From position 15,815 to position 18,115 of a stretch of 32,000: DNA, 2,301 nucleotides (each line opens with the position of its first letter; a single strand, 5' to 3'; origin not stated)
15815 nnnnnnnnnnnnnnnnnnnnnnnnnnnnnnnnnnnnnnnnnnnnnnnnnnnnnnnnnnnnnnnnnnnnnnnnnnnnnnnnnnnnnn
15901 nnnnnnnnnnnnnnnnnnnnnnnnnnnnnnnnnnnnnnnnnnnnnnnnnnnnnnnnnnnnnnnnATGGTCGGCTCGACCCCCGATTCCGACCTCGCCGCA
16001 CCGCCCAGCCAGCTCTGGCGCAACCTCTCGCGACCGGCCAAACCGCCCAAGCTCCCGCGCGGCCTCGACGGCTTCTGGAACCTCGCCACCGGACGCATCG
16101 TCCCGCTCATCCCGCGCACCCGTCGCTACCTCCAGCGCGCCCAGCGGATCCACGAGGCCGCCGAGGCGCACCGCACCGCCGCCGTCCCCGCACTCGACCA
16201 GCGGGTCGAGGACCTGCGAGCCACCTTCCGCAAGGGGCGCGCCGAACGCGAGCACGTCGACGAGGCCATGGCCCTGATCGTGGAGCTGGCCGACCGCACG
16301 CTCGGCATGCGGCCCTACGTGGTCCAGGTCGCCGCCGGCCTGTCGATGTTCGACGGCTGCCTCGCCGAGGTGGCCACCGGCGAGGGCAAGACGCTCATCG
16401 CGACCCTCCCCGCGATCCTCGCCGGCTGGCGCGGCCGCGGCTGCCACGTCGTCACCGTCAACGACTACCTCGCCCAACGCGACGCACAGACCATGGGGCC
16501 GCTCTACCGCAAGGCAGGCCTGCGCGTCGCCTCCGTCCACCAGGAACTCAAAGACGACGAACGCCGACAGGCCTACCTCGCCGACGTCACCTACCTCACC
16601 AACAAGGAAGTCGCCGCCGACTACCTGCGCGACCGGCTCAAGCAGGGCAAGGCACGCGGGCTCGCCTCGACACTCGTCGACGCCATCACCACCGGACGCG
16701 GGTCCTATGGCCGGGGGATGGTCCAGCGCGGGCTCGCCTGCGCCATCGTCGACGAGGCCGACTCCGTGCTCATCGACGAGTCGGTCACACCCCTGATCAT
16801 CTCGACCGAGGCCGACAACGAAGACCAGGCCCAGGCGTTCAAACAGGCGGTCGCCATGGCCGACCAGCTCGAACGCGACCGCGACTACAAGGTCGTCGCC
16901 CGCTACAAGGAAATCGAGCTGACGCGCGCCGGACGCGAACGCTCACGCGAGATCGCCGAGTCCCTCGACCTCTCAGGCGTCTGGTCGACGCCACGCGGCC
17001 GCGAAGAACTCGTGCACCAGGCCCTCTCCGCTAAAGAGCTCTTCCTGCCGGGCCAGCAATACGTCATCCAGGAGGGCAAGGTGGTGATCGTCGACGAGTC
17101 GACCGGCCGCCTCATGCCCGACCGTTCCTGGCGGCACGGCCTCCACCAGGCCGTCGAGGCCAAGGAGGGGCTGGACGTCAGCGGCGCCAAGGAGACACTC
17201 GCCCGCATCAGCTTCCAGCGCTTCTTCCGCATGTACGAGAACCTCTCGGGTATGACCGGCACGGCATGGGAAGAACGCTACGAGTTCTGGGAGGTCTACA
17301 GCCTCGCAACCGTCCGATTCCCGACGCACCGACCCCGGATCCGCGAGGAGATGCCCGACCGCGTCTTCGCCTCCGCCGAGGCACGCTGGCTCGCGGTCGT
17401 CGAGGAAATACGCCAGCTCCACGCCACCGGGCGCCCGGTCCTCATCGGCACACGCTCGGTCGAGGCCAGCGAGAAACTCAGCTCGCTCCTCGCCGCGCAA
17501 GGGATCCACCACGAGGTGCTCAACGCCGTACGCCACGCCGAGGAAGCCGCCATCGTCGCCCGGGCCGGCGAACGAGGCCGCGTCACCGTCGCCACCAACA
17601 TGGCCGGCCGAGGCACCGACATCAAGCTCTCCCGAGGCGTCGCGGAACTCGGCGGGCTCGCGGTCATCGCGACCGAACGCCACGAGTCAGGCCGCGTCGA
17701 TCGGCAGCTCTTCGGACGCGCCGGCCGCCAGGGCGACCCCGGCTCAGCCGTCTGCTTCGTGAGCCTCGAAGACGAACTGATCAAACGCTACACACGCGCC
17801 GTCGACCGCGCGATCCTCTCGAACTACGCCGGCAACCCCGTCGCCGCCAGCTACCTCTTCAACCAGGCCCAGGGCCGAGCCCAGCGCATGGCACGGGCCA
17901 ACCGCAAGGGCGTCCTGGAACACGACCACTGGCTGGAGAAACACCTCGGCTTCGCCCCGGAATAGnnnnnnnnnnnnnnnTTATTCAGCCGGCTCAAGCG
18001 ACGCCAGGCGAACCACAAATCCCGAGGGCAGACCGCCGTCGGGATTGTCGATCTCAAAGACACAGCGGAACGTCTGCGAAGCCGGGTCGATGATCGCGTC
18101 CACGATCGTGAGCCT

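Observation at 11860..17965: Coupled three-gene cassette: cytoplasmic-domain HlyD adaptor + RRE-like/M50/HlyD fusion + truncated SecA-like motor, with no conventional pump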

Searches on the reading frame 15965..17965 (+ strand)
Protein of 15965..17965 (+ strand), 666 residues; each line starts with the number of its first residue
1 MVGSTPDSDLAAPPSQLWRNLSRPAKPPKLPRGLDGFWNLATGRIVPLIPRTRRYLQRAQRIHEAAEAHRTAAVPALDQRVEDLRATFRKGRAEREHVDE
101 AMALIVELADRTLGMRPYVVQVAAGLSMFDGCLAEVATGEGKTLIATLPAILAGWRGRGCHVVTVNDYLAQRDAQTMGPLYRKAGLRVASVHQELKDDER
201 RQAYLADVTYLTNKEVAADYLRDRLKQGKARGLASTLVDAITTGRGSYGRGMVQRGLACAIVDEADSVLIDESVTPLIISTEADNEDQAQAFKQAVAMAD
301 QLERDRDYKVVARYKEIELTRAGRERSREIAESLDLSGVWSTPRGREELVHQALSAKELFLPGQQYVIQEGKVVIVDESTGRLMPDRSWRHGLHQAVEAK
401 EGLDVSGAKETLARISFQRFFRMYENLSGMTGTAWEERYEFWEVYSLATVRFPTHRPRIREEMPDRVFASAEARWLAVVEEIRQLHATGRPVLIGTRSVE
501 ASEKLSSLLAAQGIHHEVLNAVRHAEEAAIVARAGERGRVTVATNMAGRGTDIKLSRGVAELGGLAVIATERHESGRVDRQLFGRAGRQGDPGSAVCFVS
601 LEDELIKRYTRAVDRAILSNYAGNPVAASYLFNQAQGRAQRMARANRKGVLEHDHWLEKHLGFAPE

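Call 3: search_protein_families(library=pfam, proteins=[window:15965-17965:+], max_evalue=0.01)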
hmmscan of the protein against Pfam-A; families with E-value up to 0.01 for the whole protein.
window:15965-17965:+ (666 aa): 5 families
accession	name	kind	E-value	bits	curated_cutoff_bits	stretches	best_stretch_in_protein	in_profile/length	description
PF07517.20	SecA_DEAD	-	3.3e-96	322.4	24.6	1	53-442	14-290/290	SecA DEAD-like domain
PF21090.3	P-loop_SecA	-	2e-60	204.4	27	2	458-556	2-100/205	SecA P-loop domain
PF01043.26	SecA_PP_bind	-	7.2e-26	91.4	23.5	1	288-398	2-110/110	SecA preprotein cross-linking domain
PF00271.37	Helicase_C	-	0.00014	22.5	23.5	1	482-580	6-108/110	Helicase conserved C-terminal domain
PF00270.35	DEAD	-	0.00043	20.5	26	1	131-226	16-110/167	DEAD/DEAH box helicase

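Call 4: search_protein_families(library=ncbifam, proteins=[window:15965-17965:+], max_evalue=0.01)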
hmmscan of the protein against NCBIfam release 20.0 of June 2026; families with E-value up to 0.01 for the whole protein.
window:15965-17965:+ (666 aa): 9 families
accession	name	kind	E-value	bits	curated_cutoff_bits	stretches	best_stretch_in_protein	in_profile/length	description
NF009538.1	PRK12904.1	equivalog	2.7e-181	604.6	814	2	53-556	15-491/814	preprotein translocase subunit SecA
NF006630.0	PRK09200.1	subfamily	1.4e-178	595.6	862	1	52-613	14-552/789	preprotein translocase subunit SecA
TIGR00963.1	secA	equivalog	1.1e-177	592.8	800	2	76-556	15-473/787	preprotein translocase subunit SecA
TIGR04397.1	SecA2_Bac_anthr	exception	3.1e-162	541.5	1085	1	52-611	13-548/774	accessory Sec system translocase SecA2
NF009536.0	PRK12901.1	equivalog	3.5e-161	538.6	1493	2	332-658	476-808/1118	preprotein translocase subunit SecA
TIGR03714.1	secA2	equivalog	5.3e-151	504.4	930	1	52-615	6-550/762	accessory Sec system translocase SecA2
TIGR04221.1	SecA2_Mycobac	equivalog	2.8e-134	449.1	725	1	53-610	14-553/762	accessory Sec system translocase SecA2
NF012136.0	SecA2_Lm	equivalog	7.1e-123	411.2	1100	1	55-611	14-545/776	accessory Sec system translocase SecA2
NF008744.0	PRK11776.1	equivalog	0.00057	18.6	524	1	476-604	230-351/460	ATP-dependent RNA helicase DbpA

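Call 20: search_protein_families(library=padloc, proteins=[window:15965-17965:+], max_evalue=0.001)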
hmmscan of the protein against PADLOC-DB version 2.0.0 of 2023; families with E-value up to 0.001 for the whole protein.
window:15965-17965:+ (666 aa): 0 families

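Call 21: search_solved_structures(query=window:15965-17965:+, show_alignments=1, max_evalue=1e-20)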
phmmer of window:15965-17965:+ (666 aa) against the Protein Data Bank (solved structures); distinct sequences matched with E-value up to 1e-20: 24.
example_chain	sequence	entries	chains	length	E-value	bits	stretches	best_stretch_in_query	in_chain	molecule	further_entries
3jv2_A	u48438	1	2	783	8.4e-142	477.2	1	51-656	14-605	Protein translocase subunit SecA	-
7xha_A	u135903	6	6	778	8.5e-142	477.2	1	51-656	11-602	Protein translocase subunit SecA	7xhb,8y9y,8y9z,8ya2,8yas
3dl8_A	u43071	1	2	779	8.6e-142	477.2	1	51-656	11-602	Protein translocase subunit secA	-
2ibm_A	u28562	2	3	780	8.6e-142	477.1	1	51-656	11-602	Preprotein translocase secA subunit | Protein translocase subunit SecA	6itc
1m6n_A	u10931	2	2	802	9.7e-142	477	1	51-656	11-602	Preprotein translocase secA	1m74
1tf2_A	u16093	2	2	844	1.1e-141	476.8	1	51-656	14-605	Preprotein translocase secA subunit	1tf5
5eul_A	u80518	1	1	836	1.1e-141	476.8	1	51-656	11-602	Protein translocase subunit SecA, Insertion Peptide Chimera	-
3iqm_A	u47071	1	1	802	2.3e-141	475.7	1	51-656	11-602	Protein translocase subunit secA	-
8ya0_A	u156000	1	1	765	4.4e-141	474.8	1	67-656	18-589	Protein translocase subunit SecA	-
3iqy_A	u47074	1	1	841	6.3e-141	474.3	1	51-656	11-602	Protein translocase subunit secA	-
3jux_A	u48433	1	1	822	4.9e-140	471.4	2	190-659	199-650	Protein translocase subunit secA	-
4ys0_A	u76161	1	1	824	4.9e-140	471.3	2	190-659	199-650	Protein translocase subunit SecA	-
3din_A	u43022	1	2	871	6.4e-140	471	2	190-659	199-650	Protein translocase subunit secA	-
6t4h_A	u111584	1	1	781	1e-130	440.5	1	85-656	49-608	Protein translocase subunit SecA 2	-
6sxh_A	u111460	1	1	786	1e-130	440.5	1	85-656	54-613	Protein translocase subunit SecA 2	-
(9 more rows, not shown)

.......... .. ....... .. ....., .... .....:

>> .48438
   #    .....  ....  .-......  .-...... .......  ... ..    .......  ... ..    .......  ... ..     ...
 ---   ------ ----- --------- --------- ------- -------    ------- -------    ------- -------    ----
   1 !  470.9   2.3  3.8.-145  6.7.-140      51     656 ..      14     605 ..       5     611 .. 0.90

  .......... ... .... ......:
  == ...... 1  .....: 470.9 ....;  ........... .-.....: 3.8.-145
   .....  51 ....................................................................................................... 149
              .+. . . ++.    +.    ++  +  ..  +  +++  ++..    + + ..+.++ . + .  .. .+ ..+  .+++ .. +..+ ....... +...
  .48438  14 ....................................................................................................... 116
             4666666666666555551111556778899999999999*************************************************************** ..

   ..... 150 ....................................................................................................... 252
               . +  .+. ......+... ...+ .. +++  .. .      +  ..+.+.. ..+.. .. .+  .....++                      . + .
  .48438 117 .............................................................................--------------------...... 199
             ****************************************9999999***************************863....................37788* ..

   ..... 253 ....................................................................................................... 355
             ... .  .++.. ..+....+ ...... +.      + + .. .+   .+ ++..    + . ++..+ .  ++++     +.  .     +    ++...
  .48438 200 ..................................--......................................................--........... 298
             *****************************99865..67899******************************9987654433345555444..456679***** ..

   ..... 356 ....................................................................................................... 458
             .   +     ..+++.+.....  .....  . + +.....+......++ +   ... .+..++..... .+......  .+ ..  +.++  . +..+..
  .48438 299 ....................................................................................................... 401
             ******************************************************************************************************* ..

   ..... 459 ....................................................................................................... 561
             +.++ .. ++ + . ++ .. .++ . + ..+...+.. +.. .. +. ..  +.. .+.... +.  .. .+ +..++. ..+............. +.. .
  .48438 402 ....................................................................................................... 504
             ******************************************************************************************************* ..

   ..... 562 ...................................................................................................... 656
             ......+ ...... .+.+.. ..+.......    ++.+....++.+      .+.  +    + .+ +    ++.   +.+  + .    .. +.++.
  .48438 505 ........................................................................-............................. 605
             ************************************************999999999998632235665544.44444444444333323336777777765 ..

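Call 25: find_homologous_proteins(query=window:15965-17965:+, max_evalue=1e-10)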
Query window:15965-17965:+ (666 aa): 8000 proteins with E <= 1e-10 among 8000 candidates; the best 120 are listed.
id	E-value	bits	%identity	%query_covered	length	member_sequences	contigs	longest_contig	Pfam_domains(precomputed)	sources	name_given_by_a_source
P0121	0.0e+0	1474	100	100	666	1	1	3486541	PF07517.21,PF21090.4,PF01043.27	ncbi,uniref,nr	ncbi:preprotein translocase subunit SecA [Mucisphaera calidilacus]|uniref:Protein translocase subuni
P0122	0.0e+0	1319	90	98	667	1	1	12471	PF07517.21,PF21090.4,PF00271.38,PF01043.27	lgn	-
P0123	0.0e+0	1161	80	98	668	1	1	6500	PF07517.21,PF21090.4,PF00271.38,PF01043.27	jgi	jgi:preprotein translocase subunit SecA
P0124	0.0e+0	1147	78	98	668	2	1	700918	PF07517.21,PF21090.4,PF00271.38,PF01043.27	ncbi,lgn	ncbi:MAG: hypothetical protein RIG82_02545 [Phycisphaeraceae bacterium]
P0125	0.0e+0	1123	76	98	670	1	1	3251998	PF07517.21,PF21090.4,PF00271.38,PF01043.27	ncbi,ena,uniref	ncbi:helicase-related protein [Mucisphaera sp.]|uniref:preprotein translocase subunit SecA n=1 Tax=M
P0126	1.0e-258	878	63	98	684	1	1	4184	PF07517.21,PF00270.36,PF21090.4,PF01043.27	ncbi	ncbi:MAG: preprotein translocase subunit SecA [Phycisphaeraceae bacterium]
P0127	6.7e-258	876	62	98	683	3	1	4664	PF07517.21,PF00270.36,PF21090.4,PF01043.27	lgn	-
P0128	3.2e-252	857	60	98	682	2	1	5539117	PF07517.21,PF00270.36,PF21090.4,PF01043.27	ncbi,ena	-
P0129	3.7e-251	853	59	98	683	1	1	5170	PF07517.21,PF00270.36,PF21090.4,PF01043.27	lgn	-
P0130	1.8e-250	851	59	98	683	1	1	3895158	PF07517.21,PF00270.36,PF21090.4,PF01043.27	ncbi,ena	-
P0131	3.0e-250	850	60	98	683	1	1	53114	PF07517.21,PF00270.36,PF21090.4,PF01043.27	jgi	jgi:preprotein translocase subunit SecA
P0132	1.4e-249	848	61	98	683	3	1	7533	PF07517.21,PF21090.4,PF01043.27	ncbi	-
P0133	3.2e-249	847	60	98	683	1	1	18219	PF07517.21,PF00270.36,PF21090.4,PF01043.27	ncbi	-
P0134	1.4e-248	845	60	98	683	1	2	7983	PF07517.21,PF00270.36,PF21090.4,PF01043.27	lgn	-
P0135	2.4e-248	844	61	98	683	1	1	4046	PF07517.21,PF00270.36,PF21090.4,PF01043.27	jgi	-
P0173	1.1e-230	786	55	100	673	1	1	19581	PF07517.21,PF00270.36,PF21090.4,PF01043.27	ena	-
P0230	1.7e-226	772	55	100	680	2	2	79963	PF07517.21,PF21090.4,PF01043.27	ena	-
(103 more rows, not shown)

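Call 76: predict_structure(alignment_id=A5)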
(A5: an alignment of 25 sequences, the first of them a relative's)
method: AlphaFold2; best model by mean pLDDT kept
length: 666 residues; sequences in the alignment: 25
mean_pLDDT: 76.4   pTM: 0.72
mean pLDDT of the five models: 76.4, 75.2, 74.6, 74.5, 74.0
residues with pLDDT >= 90: 149; 70-90: 320; 50-70: 147; < 50: 50
segments of 3 or more residues with pLDDT < 50: 1-24, 280-283, 386-389, 410-414, 659-666
pLDDT, mean of each block of 10 residues (from residue 1): 37 40 52 83 87 96 92 90 92 91 96 92 94 80 90 86 84 93 94 81 85 75 59 56 56 59 72 54 60 86 91 79 88 77 75 84 77 65 51 76 65 55 78 77 85 72 85 92 92 83 90 88 71 85 70 76 86 65 54 80 79 74 78 84 73 54 38
secondary structure, 60 per line:
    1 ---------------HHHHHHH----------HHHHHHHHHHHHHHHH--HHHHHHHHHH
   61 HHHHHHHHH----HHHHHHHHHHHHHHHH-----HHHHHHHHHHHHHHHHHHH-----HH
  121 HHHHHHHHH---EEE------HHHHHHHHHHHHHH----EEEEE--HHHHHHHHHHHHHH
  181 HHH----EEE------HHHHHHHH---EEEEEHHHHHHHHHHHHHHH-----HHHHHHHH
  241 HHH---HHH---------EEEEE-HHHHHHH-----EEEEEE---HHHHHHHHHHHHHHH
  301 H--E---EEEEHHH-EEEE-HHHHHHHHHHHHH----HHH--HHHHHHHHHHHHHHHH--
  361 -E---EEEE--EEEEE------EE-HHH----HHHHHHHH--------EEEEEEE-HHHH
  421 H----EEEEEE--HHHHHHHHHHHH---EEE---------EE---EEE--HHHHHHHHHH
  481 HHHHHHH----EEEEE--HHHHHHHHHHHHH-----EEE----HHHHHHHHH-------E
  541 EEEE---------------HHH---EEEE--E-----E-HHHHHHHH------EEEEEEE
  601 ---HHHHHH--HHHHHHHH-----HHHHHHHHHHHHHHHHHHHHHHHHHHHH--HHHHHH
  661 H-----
elements in order (helices of 4 or more, strands of 3 or more residues): H16-22 H33-48 H51-69 H74-89 H95-113 H119-129 E133-135 H142-155 E160-164 H167-183 E188-190 H197-204 E208-212 H213-227 H233-243 E259-263 H265-271 E277-282 H286-301 E308-311 E316-319 H321-333 H343-358 E366-369 E372-376 H393-400 E409-415 H417-421 E426-431 H434-445 E449-451 E466-468 H471-487 E492-496 H499-511 E517-519 H524-532 E540-544 E566-569 H580-587 E594-600 H604-609 H612-619 H625-652 H655-661

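Call 78: fold_search(model_id=the predicted structure, library=pdb)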
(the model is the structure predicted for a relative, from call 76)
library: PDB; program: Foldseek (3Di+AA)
matches with E <= 10: 1237; with E <= 0.001: 437
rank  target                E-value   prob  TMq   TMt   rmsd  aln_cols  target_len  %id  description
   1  1tf5                  3.8e-48  1.00  0.70  0.61   6.0       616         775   41  Crystal structure of SecA in an open conformation from Bacillus Subtilis (released 2004-08-03)
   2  1tf2                  3.0e-46  1.00  0.71  0.62   6.0       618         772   41  Crystal structure of SecA:ADP in an open conformation from Bacillus Subtilis (released 2004-08-03)
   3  4ys0                  3.1e-46  1.00  0.66  0.55  11.7       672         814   39  Conformational changes of the clamp of the protein translocation ATPase SecA from Thermotoga maritima (released 2015-06-03)
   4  3jv2_B                6.4e-46  1.00  0.72  0.64   5.7       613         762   41  Crystal Structure of B. subtilis SecA with bound peptide (released 2009-11-24)
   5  1nkt_A                9.5e-46  1.00  0.66  0.53  14.1       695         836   37  CRYSTAL STRUCTURE OF THE SECA PROTEIN TRANSLOCATION ATPASE FROM MYCOBACTERIUM TUBERCULOSIS COMPLEX WITH ADPBS (released 2003-03-04)
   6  3iqy                  1.9e-45  1.00  0.65  0.54  14.5       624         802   41  Active site mutants of B. subtilis SecA (released 2010-08-11)
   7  6sxh                  6.3e-45  1.00  0.65  0.57  13.8       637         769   38  Crystal structure of the accessory translocation ATPase, SecA2, from Clostridium difficile (released 2020-10-07)
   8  1nl3_A                7.2e-45  1.00  0.66  0.53  13.9       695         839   36  CRYSTAL STRUCTURE OF THE SECA PROTEIN TRANSLOCATION ATPASE FROM MYCOBACTERIUM TUBERCULOSIS in APO FORM (released 2003-03-04)
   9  3jv2_A                1.4e-44  1.00  0.72  0.64   5.7       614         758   41  Crystal Structure of B. subtilis SecA with bound peptide (released 2009-11-24)
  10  1nl3_B                4.0e-44  1.00  0.66  0.53  13.9       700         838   36  CRYSTAL STRUCTURE OF THE SECA PROTEIN TRANSLOCATION ATPASE FROM MYCOBACTERIUM TUBERCULOSIS in APO FORM (released 2003-03-04)
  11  5eul_A                1.3e-43  1.00  0.72  0.65   5.5       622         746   39  Structure of the SecA-SecY complex with a translocating polypeptide substrate (released 2016-03-09)
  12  6itc_A                2.8e-43  1.00  0.73  0.65   5.6       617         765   41  Structure of a substrate engaged SecA-SecY protein translocation machine (released 2019-06-12)
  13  2ibm_B                4.3e-43  1.00  0.66  0.57  12.6       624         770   41  A novel dimer interface and conformational changes revealed by an X-ray structure of B. subtilis SecA (released 2006-11-14)
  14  1m6n                  8.4e-43  1.00  0.67  0.56  13.8       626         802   40  Crystal structure of the SecA translocation ATPase from Bacillus subtilis (released 2002-09-20)
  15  5k9t                  3.1e-42  1.00  0.58  0.67  10.6       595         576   40  SecA-N68, a C-terminal truncation of the SecA ATPase from E. coli (released 2017-06-07)
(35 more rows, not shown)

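Call 81: find_encoding_contigs(protein=P0230, flank=10000, max_places=2)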
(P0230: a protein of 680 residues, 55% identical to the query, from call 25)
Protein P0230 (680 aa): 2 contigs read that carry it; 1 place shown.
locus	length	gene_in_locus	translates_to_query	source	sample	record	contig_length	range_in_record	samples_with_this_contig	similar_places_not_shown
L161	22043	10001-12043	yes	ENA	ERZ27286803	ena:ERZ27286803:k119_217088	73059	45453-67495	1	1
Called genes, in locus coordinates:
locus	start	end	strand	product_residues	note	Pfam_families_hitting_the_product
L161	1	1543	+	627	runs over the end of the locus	PF00884:Sulfatase, PF16347:SGSH_C, PF00754:F5_F8_type_C, PF22633:F5_F8_type_C_2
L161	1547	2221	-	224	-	PF12073:DUF3553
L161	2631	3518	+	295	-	PF01149:Fapy_DNA_glyco, PF06831:H2TH, PF06827:zf-FPG_IleRS (weak)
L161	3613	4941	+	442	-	PF01408:GFO_IDH_MocA, PF19051:GFO_IDH_MocA_C2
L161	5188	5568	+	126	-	PF11950:DUF3467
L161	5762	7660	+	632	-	PF13492:GAF_3 (faint), PF13185:GAF_2 (faint), PF01590:GAF (weak)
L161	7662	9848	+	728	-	PF05402:PqqD (weak)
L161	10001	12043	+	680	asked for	PF07517:SecA_DEAD, PF01043:SecA_PP_bind, PF21090:P-loop_SecA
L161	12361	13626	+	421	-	PF03349:Toluene_X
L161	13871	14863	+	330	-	PF00989:PAS, PF13188:PAS_8, PF08448:PAS_4, PF13426:PAS_9, PF08447:PAS_3, PF00989:PAS, PF08448:PAS_4, PF13426:PAS_9, +3 more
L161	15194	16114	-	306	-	PF00135:COesterase (weak), PF20434:BD-FAE, PF07859:Abhydrolase_3, PF00326:Peptidase_S9, PF01738:DLH (weak)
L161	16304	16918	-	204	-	PF01871:AMMECR1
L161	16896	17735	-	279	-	PF01875:Memo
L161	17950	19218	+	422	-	-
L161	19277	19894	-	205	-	PF00406:ADK, PF13207:AAA_17, PF13238:AAA_18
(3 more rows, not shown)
